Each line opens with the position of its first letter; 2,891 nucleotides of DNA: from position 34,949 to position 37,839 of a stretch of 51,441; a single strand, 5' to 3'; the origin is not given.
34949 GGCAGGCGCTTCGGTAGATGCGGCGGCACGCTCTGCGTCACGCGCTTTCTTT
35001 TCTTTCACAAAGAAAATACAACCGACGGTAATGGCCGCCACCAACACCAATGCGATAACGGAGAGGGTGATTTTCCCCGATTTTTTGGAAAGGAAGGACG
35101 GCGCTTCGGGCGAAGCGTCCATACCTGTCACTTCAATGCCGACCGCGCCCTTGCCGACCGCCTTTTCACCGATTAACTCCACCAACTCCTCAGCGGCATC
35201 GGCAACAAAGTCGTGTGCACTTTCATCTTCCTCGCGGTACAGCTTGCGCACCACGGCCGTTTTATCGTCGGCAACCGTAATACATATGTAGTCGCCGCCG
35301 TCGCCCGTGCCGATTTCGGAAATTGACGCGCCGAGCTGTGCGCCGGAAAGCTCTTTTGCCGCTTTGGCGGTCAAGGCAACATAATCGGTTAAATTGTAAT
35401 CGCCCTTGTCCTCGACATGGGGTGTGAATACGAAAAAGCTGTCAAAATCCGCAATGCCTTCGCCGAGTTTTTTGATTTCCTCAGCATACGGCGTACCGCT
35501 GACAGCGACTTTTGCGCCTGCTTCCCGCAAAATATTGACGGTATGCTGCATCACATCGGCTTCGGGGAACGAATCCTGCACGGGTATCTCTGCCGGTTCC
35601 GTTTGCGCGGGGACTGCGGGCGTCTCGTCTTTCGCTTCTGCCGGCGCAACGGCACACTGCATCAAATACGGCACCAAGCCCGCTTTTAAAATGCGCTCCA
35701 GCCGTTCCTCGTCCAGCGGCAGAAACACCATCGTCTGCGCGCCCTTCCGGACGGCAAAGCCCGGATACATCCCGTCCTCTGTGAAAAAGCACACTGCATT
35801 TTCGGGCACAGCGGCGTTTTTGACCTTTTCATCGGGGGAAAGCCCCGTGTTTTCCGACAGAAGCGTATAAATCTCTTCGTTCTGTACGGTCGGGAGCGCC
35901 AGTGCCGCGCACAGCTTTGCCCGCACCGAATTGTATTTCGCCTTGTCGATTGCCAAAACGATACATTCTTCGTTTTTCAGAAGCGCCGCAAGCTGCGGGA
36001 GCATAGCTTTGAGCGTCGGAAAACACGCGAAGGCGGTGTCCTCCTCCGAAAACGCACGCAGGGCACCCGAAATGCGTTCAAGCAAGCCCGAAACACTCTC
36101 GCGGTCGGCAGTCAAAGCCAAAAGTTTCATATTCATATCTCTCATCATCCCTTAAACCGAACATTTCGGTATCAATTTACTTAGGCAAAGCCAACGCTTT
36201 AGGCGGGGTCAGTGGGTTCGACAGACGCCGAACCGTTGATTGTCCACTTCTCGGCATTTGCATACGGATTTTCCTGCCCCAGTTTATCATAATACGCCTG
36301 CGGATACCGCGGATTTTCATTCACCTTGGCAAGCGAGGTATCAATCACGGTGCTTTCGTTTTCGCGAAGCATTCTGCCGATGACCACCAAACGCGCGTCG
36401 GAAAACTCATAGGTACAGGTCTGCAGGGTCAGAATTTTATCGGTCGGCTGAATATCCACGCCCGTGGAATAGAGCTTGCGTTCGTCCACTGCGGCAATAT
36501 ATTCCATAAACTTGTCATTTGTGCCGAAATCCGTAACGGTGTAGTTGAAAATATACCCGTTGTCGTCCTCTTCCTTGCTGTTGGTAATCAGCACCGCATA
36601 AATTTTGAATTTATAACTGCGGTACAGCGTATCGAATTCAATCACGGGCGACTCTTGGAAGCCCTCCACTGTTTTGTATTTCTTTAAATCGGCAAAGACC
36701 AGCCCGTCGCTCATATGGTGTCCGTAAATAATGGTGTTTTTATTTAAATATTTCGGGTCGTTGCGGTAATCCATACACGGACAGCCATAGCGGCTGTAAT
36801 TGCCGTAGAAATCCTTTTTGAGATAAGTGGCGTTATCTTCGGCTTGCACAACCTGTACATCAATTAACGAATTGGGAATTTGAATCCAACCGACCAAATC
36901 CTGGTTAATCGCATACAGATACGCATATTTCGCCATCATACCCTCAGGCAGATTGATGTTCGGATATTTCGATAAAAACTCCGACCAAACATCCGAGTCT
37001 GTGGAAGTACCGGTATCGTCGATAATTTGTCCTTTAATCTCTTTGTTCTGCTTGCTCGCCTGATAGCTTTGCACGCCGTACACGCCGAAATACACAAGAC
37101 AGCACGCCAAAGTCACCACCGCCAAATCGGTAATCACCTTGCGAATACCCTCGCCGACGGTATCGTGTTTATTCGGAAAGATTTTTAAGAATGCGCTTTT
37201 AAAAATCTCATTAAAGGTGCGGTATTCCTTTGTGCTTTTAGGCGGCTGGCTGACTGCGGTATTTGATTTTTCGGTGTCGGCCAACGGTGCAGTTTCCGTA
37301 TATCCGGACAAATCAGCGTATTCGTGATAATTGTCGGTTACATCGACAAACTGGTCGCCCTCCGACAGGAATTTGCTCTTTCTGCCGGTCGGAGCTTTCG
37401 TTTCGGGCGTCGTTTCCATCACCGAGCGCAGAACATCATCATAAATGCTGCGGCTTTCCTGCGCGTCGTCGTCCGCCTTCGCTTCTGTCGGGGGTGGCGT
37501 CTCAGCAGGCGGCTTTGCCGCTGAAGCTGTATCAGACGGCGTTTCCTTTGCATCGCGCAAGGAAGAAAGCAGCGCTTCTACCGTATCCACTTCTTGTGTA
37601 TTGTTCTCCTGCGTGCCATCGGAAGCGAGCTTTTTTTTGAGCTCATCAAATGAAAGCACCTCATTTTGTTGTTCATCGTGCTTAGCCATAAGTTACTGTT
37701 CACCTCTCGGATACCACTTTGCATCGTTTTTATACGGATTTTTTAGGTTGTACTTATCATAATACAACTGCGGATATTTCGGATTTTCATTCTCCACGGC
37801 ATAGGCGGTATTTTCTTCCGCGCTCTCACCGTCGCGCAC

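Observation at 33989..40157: Tightly coupled pncC, three tandem class-B-type sortases and a CinA-like/SpoIID fusion, with no sorting-signal substrate nearby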

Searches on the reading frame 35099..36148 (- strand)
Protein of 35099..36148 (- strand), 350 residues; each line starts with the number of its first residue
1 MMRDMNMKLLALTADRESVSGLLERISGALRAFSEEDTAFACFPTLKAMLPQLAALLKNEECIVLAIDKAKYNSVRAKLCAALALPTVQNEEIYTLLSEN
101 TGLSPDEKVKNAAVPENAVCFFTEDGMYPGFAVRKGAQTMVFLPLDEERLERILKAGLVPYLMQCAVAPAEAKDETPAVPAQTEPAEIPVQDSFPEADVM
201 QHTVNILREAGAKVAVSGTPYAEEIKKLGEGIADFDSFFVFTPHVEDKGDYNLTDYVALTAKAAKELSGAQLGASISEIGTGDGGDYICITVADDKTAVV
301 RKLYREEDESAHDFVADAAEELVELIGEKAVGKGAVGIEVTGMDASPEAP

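Call 27: search_protein_representatives(protein=window:35099-36148:-)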
Query: 350 residues. Proteins with E-value up to 0.001 (for the whole library): 201; up to 1e-10: 114; up to 1e-30: 12. The best 150 are listed.
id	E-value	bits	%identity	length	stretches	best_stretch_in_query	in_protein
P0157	3.1e-114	398.0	87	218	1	5-222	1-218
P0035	7.8e-107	373.6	59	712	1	5-346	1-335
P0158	2.9e-74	266.6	44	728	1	5-345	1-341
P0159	7.6e-73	262.0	46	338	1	23-334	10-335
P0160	1.7e-68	247.7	43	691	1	28-342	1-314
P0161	2.8e-63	230.5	40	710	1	6-343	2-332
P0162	1.9e-60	221.2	39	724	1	5-346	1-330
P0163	1.2e-54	202.2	41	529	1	52-344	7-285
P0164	7.3e-52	193.0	36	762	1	5-333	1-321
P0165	4.1e-50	187.3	35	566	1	5-345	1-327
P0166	1.9e-47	178.5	36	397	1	6-331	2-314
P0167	2.4e-47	178.2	41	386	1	5-331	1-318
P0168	3.7e-30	121.7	34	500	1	25-330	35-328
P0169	1.3e-29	119.9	35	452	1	29-329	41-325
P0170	7.3e-27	110.9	30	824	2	157-332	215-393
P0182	3.6e-22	95.4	27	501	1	5-330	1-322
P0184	8.5e-22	94.2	28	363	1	5-334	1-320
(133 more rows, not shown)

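Call 35: find_homologous_proteins(query=A3, max_evalue=1e-10)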
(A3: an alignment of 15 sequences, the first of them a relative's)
Query A3 (15 sequences) (779 aa, profile of the alignment): 18 proteins with E <= 1e-10 among 8000 candidates.
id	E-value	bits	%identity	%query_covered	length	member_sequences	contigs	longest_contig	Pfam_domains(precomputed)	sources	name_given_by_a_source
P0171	5.0e-249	847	100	100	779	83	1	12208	PF08486.16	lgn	-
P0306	6.5e-241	820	94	100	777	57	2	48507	PF08486.16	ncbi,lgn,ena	-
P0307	3.7e-230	785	77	100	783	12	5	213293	PF08486.16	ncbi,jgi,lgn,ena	-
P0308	9.4e-230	783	74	100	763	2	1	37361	PF08486.16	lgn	-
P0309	5.1e-225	768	73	100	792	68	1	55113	PF08486.16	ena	-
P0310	4.6e-223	761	73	100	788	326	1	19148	PF08486.16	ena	-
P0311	1.5e-222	760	72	100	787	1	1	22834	PF08486.16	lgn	-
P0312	6.0e-220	751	72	100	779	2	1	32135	PF08486.16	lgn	-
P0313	6.4e-217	741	67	100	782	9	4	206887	PF08486.16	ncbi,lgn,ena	-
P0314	5.2e-216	738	65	100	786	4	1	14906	PF08486.16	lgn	-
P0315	1.2e-210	720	40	33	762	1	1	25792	PF08486.16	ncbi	-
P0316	1.2e-169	584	93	83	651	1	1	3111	PF08486.16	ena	-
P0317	1.7e-106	376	96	63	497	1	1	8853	-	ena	-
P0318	5.0e-77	278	28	49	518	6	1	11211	-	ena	-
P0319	1.2e-21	95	52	6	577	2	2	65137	PF08486.16,PF10062.15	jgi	-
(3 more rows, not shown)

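Call 36: find_encoding_contigs(protein=P0307, flank=8000, max_places=1)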
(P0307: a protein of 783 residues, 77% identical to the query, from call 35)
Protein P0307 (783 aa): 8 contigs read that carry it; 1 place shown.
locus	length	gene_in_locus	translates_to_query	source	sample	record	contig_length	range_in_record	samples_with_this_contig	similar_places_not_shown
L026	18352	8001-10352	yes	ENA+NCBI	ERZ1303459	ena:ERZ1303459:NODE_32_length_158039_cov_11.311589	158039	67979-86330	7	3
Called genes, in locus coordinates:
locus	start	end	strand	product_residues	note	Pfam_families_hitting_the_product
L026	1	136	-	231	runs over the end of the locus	PF00528:BPD_transp_1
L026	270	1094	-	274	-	PF00497:SBP_bac_3, PF09084:NMT1 (faint)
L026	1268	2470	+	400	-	PF00266:Aminotran_5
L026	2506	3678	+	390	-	PF22025:ThiI_fer, PF02926:THUMP, PF02568:ThiI, PF06508:QueC (faint)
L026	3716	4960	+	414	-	PF00994:MoCF_biosynth, PF18146:CinA_KH, PF02464:CinA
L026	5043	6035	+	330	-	PF04203:Sortase (weak)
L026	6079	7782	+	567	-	PF04203:Sortase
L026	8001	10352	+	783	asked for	PF08486:SpoIID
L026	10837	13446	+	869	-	PF12733:Cadherin-like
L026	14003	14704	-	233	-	PF00300:His_Phos_1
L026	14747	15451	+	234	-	PF01381:HTH_3, PF12844:HTH_19 (weak), PF13560:HTH_31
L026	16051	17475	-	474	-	PF08323:Glyco_transf_5, PF00534:Glycos_transf_1, PF13692:Glyco_trans_1_4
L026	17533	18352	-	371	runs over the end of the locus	PF00483:NTP_transferase, PF24894:Hexapep_GlmU, PF25084:LbH_EIF2B, PF25087:GMPPB_C (weak)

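Call 37: find_encoding_contigs(protein=P0315, flank=8000, max_places=1)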
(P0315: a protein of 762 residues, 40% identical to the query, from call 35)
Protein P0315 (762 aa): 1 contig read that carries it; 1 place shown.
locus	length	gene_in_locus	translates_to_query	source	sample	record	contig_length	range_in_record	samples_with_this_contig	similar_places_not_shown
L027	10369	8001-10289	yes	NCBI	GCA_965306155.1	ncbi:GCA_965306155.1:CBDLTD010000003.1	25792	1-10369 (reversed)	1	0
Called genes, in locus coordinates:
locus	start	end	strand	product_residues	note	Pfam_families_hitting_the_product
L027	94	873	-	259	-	-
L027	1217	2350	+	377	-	PF00266:Aminotran_5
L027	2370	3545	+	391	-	PF22025:ThiI_fer, PF02926:THUMP, PF02568:ThiI, PF06508:QueC (faint)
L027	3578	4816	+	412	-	PF00994:MoCF_biosynth, PF18146:CinA_KH, PF02464:CinA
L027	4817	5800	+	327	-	PF04203:Sortase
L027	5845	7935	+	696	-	PF04203:Sortase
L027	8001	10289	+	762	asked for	PF08486:SpoIID (weak)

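Call 38: find_encoding_contigs(protein=P0313, flank=8000, max_places=1)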
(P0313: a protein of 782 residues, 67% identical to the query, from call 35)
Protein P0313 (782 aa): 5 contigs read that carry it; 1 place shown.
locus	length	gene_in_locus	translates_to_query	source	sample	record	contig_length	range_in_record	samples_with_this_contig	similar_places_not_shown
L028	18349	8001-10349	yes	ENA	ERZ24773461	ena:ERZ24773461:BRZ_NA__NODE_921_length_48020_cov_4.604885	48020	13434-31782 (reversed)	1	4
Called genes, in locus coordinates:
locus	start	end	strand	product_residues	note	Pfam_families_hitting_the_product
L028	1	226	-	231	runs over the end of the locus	PF00528:BPD_transp_1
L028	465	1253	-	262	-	PF00497:SBP_bac_3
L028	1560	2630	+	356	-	PF00266:Aminotran_5, PF00155:Aminotran_1_2 (faint)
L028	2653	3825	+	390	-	PF22025:ThiI_fer, PF02926:THUMP, PF02568:ThiI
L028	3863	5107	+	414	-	PF00994:MoCF_biosynth, PF18146:CinA_KH, PF02464:CinA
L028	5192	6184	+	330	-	PF04203:Sortase (weak)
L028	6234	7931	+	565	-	PF04203:Sortase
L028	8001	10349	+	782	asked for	PF08486:SpoIID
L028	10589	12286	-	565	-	-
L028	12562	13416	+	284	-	-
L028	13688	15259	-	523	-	PF00587:tRNA-synt_2b, PF03129:HGTP_anticodon, PF09180:ProRS-C_1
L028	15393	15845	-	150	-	PF13240:Zn_Ribbon_1 (weak)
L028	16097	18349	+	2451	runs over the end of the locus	PF10091:Glycoamylase, PF06165:GH94_b-supersand, PF03633:Glyco_hydro_65C (faint), PF06165:GH94_b-supersand, PF17167:Glyco_hydro_94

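Call 39: list_cluster_members(proteins=[P0306, P0307, P0313, P0315, P0310, P0309])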
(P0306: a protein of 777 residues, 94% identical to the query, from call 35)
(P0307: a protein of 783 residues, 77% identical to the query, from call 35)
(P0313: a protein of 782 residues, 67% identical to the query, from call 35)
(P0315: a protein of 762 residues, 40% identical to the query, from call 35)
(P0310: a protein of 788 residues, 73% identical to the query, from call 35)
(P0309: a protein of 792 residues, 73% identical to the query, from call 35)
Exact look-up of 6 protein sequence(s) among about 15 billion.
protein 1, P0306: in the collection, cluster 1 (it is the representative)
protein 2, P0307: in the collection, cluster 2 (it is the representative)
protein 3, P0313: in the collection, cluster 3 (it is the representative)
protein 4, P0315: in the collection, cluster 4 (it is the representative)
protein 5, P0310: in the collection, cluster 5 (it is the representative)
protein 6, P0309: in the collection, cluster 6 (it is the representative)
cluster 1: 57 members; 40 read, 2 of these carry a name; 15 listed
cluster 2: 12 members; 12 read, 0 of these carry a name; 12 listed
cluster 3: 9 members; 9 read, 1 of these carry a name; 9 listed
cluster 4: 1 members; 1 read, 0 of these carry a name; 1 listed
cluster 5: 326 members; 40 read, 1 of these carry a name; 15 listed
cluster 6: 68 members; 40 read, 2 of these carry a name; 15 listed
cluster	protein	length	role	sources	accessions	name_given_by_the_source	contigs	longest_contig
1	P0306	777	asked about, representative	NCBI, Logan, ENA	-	-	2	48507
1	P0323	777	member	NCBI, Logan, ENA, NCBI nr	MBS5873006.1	MAG: hypothetical protein KIC46_02675 [Clostridiales bacterium] | hypothetical protein [Clostridiales bacterium]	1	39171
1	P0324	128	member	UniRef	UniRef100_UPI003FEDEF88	SpoIID/LytB domain-containing protein n=1 Tax=Candidatus Fimivicinus sp. TaxID=3056640 ...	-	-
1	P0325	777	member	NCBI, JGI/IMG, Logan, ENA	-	-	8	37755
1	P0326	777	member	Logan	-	-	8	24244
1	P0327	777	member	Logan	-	-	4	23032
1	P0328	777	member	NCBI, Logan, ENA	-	-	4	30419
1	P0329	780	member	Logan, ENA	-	-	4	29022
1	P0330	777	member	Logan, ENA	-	-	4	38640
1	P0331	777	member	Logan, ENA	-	-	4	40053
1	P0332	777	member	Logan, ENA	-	-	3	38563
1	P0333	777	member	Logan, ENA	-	-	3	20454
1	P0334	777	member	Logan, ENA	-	-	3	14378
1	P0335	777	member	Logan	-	-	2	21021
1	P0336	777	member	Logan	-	-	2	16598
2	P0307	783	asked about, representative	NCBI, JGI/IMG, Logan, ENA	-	-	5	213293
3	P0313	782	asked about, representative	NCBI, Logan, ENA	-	-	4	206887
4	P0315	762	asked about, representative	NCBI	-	-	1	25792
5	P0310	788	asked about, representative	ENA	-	-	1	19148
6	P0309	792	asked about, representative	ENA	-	-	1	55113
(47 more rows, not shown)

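Call 45: find_encoding_contigs(protein=P0184, flank=8000, max_places=1)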
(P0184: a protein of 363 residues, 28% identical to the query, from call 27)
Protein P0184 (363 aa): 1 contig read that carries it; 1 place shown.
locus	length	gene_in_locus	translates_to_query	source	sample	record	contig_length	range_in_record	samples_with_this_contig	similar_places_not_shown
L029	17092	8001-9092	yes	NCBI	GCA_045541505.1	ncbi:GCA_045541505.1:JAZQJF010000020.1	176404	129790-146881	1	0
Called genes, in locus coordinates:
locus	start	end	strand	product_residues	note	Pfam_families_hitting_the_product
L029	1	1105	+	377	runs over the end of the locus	PF00266:Aminotran_5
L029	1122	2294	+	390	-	PF22025:ThiI_fer, PF02926:THUMP, PF02568:ThiI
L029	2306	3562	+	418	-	PF00994:MoCF_biosynth, PF18146:CinA_KH, PF02464:CinA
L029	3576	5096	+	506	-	PF04203:Sortase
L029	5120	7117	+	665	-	-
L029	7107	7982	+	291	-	PF04203:Sortase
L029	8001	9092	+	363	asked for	-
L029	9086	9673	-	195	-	PF01726:LexA_DNA_bind, PF00717:Peptidase_S24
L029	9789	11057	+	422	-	PF03009:GDPD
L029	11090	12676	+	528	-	PF00144:Beta-lactamase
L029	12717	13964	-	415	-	PF06689:zf-C4_ClpX, PF05496:RuvB_N (weak), PF07724:AAA_2, PF07728:AAA_5 (faint), PF00004:AAA, PF10431:ClpB_D2-small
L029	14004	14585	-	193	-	PF00574:CLP_protease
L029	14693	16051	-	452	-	PF05697:Trigger_N, PF00254:FKBP_C, PF05698:Trigger_C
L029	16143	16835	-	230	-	PF00149:Metallophos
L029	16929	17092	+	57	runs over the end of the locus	PF07561:DUF1540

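Call 47: find_encoding_contigs(protein=P0182, flank=8000, max_places=1)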
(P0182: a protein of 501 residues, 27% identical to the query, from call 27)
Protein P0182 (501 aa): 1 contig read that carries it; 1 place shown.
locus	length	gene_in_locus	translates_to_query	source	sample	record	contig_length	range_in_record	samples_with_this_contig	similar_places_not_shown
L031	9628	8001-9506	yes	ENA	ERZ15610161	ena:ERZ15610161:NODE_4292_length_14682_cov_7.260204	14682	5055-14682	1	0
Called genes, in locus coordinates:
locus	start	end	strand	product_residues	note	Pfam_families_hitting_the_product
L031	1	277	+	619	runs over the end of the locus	-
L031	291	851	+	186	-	PF02417:Chromate_transp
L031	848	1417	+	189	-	PF02417:Chromate_transp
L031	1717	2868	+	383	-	PF00266:Aminotran_5, PF01212:Beta_elim_lyase (weak)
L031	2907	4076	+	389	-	PF22025:ThiI_fer, PF02926:THUMP, PF02568:ThiI, PF06508:QueC (faint)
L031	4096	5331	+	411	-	PF00994:MoCF_biosynth, PF18146:CinA_KH, PF02464:CinA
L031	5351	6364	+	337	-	PF04203:Sortase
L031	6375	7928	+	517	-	PF04203:Sortase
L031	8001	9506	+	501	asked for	-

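Call 78: search_protein_families(library=pfam, proteins=[L029:5120-7114:+, L026:10837-13443:+], max_evalue=0.01)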
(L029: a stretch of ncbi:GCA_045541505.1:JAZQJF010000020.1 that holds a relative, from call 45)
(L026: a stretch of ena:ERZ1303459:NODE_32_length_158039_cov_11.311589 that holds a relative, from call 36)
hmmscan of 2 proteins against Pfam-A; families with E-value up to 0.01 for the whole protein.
L029:5120-7114:+ (665 aa): 0 families

L026:10837-13443:+ (869 aa): 2 families
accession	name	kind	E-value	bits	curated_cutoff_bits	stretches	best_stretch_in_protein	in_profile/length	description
PF12733.13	Cadherin-like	-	1.8e-17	64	24.2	1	692-768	10-88/89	Cadherin-like beta sandwich domain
PF00746.26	Gram_pos_anchor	-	0.0015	18.9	20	1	837-869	8-40/43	LPXTG cell wall anchor motif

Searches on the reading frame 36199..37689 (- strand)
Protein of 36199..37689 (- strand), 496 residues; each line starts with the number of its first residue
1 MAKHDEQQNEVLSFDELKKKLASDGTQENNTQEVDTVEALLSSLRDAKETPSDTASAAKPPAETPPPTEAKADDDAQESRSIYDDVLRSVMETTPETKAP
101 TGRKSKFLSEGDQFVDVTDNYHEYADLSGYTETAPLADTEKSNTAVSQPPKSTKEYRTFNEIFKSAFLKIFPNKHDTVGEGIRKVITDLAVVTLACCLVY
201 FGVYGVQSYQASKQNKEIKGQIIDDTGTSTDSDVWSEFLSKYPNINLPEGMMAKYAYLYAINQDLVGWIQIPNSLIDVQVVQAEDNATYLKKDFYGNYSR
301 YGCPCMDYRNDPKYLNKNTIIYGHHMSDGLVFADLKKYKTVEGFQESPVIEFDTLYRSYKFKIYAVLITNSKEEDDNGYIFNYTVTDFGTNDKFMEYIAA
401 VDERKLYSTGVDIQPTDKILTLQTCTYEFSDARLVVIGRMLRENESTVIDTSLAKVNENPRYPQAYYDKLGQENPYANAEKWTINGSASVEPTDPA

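Call 3: search_protein_families(library=pfam, proteins=[window:36199-37689:-], max_evalue=0.01)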
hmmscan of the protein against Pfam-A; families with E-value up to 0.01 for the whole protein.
window:36199-37689:- (496 aa): 1 family
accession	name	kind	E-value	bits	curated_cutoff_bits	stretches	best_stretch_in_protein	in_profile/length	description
PF04203.18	Sortase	-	7.1e-14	52.1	26.6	1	269-440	1-124/125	Sortase domain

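Call 4: search_protein_families(library=ncbifam, proteins=[window:36199-37689:-], max_evalue=0.01)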
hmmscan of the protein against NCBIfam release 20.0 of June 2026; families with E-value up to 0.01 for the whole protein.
window:36199-37689:- (496 aa): 3 families
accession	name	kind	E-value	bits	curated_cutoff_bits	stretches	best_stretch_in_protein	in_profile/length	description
TIGR03064.1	sortase_srtB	equivalog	6.8e-47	159.8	153.75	1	183-436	5-235/235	class B sortase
NF040525.1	SrtB_LPKTxSAVK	exception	7.6e-20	70.9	200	1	249-444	49-242/261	class B sortase, LPKTxAVK-specific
NF033747.1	class_E_sortase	subfamily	0.0095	15.8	160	0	363-442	153-207/211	class E sortase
